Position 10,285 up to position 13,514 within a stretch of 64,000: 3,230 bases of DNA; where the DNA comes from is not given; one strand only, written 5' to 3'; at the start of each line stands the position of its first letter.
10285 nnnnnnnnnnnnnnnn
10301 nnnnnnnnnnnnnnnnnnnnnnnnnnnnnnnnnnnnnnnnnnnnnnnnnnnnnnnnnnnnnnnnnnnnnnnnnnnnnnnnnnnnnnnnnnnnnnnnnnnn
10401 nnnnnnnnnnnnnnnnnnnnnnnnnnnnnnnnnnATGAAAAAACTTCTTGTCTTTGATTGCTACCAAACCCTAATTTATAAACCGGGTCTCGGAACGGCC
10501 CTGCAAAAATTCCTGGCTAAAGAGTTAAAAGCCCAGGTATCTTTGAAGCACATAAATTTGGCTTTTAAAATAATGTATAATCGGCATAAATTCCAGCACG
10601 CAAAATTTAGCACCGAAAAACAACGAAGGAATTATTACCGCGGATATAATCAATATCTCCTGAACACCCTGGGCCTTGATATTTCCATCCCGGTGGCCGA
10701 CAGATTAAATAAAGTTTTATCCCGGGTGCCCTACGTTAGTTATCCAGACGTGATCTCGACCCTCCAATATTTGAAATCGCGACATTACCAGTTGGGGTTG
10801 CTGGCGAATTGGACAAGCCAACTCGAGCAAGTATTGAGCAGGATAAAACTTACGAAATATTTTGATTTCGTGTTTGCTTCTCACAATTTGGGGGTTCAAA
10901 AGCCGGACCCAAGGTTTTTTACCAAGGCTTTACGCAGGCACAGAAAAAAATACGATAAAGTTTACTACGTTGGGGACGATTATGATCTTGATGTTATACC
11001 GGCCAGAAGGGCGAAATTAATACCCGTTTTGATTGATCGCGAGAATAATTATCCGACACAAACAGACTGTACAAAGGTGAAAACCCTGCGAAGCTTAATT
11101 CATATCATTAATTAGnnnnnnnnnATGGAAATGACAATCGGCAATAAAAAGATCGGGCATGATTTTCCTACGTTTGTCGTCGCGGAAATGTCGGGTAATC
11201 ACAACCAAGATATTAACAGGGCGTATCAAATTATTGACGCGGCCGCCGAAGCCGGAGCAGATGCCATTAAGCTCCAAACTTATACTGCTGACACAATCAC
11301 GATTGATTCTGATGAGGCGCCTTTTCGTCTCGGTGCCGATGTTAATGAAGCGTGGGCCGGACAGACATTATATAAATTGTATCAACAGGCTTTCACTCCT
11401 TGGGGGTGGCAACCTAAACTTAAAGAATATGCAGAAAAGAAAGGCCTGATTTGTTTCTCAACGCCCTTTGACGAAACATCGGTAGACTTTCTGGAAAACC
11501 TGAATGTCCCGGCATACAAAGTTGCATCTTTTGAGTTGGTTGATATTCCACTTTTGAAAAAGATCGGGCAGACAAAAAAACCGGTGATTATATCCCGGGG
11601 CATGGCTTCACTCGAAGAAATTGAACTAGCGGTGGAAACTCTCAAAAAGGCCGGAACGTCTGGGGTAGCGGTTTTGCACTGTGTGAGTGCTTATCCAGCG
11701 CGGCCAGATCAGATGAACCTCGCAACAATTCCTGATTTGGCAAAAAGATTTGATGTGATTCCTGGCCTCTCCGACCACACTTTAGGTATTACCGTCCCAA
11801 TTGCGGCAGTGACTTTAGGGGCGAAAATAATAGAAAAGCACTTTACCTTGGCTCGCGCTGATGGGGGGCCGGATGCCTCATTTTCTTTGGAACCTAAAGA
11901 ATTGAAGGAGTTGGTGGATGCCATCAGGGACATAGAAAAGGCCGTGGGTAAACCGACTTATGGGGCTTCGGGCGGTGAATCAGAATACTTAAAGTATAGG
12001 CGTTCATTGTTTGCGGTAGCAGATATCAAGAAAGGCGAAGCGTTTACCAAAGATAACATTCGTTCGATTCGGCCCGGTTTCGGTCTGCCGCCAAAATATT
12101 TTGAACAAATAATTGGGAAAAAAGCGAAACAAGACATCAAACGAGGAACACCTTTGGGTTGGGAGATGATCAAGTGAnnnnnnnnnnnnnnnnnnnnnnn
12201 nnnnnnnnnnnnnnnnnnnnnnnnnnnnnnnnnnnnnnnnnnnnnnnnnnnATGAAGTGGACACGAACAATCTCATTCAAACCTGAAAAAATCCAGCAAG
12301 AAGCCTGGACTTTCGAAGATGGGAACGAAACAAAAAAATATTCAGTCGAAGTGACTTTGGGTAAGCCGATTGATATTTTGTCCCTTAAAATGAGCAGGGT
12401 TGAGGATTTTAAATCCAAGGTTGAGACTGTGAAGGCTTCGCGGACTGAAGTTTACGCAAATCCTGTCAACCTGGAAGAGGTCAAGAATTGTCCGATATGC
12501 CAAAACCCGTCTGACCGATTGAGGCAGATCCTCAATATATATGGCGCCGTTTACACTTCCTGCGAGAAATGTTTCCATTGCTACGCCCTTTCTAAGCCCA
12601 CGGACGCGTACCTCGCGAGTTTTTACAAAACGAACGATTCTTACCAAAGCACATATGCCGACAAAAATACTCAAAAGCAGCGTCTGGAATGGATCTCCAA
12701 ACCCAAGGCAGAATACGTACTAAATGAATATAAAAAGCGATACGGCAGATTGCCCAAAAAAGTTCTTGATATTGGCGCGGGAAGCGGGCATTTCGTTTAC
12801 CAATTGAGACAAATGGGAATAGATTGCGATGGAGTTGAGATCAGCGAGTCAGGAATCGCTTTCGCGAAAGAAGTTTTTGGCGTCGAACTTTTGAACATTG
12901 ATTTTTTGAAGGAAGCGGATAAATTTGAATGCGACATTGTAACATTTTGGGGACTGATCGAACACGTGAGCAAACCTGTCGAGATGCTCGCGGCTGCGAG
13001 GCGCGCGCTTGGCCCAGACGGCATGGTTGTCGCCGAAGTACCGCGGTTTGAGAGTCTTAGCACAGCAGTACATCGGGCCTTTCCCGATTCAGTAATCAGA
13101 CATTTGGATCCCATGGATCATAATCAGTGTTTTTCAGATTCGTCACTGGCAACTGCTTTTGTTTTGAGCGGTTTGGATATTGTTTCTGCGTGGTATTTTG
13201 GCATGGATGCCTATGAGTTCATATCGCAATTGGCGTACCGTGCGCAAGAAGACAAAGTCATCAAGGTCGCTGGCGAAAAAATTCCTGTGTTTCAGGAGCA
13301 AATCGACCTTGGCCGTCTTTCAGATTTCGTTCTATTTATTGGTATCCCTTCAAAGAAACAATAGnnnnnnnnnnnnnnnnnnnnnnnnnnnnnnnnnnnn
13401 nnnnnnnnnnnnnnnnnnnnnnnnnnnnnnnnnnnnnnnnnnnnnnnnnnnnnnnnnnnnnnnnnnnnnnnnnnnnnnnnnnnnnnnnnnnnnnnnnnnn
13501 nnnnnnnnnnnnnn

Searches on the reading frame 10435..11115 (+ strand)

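Call 10: search_protein_families(library=pfam, proteins=[window:10435-11115:+], max_evalue=0.001)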
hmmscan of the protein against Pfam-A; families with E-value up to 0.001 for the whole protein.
window:10435-11115:+ (226 aa): 3 families
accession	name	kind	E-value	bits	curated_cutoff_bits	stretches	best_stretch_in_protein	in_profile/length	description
PF13419.12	HAD_2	-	8.7e-17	62.2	23.8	1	84-194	61-172/178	Haloacid dehalogenase-like hydrolase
PF00702.32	Hydrolase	-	1.2e-16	62.1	26.4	1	3-193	2-190/191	haloacid dehalogenase-like hydrolase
PF13242.12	Hydrolase_like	-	2.3e-05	24.7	22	1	155-207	3-55/75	HAD-hyrolase-like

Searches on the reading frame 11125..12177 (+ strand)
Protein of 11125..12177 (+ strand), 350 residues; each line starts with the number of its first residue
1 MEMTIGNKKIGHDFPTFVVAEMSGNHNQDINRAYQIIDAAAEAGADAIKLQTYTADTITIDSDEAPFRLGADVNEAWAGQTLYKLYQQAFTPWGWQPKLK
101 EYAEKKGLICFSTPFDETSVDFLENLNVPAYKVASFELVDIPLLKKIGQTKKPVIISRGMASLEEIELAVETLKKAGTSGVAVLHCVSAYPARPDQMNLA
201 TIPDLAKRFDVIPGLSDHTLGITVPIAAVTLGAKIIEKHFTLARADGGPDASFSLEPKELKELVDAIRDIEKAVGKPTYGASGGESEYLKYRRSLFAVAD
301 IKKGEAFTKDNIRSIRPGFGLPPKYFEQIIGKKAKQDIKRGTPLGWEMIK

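Call 10: search_protein_families(library=pfam, proteins=[window:11125-12177:+], max_evalue=0.001)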
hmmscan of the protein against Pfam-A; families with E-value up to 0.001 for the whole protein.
window:11125-12177:+ (350 aa): 2 families
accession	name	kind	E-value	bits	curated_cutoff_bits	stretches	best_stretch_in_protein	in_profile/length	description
PF03102.20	NeuB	-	6.5e-92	307.8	22.1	1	36-276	1-238/241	NeuB family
PF08666.17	SAF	-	3.4e-16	60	21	1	292-350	1-63/63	SAF domain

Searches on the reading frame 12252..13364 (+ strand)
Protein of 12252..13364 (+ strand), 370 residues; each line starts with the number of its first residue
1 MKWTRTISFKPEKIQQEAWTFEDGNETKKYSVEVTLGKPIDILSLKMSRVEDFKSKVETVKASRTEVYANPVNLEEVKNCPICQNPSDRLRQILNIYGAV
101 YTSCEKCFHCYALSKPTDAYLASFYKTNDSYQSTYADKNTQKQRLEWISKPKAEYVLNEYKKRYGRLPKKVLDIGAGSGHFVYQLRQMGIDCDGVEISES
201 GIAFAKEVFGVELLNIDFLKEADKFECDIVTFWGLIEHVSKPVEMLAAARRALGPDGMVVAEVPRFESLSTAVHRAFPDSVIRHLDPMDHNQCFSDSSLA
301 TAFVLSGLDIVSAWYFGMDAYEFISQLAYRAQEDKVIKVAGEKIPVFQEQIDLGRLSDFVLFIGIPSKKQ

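Call 10: search_protein_families(library=pfam, proteins=[window:12252-13364:+], max_evalue=0.001)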
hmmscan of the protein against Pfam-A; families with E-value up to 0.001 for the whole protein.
window:12252-13364:+ (370 aa): 7 families
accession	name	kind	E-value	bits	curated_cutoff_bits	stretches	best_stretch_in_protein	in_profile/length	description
PF13489.12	Methyltransf_23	-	3e-18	66.5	27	1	165-312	20-163/164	Methyltransferase domain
PF13847.12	Methyltransf_31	-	5.4e-10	39.6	27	1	169-269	5-114/145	Methyltransferase domain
PF08241.18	Methyltransf_11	-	1.3e-09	39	21.2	1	172-260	1-94/95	Methyltransferase domain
PF08242.18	Methyltransf_12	-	1.8e-09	38.6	30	1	172-259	1-98/98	Methyltransferase domain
PF13649.12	Methyltransf_25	-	2.7e-09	38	27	1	171-257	1-97/97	Methyltransferase domain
PF07021.18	MetW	-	0.00054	20.1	21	1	169-245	15-94/193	Methionine biosynthesis protein MetW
PF05219.18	DREV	-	0.00093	18.8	26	0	159-261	86-186/265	DREV methyltransferase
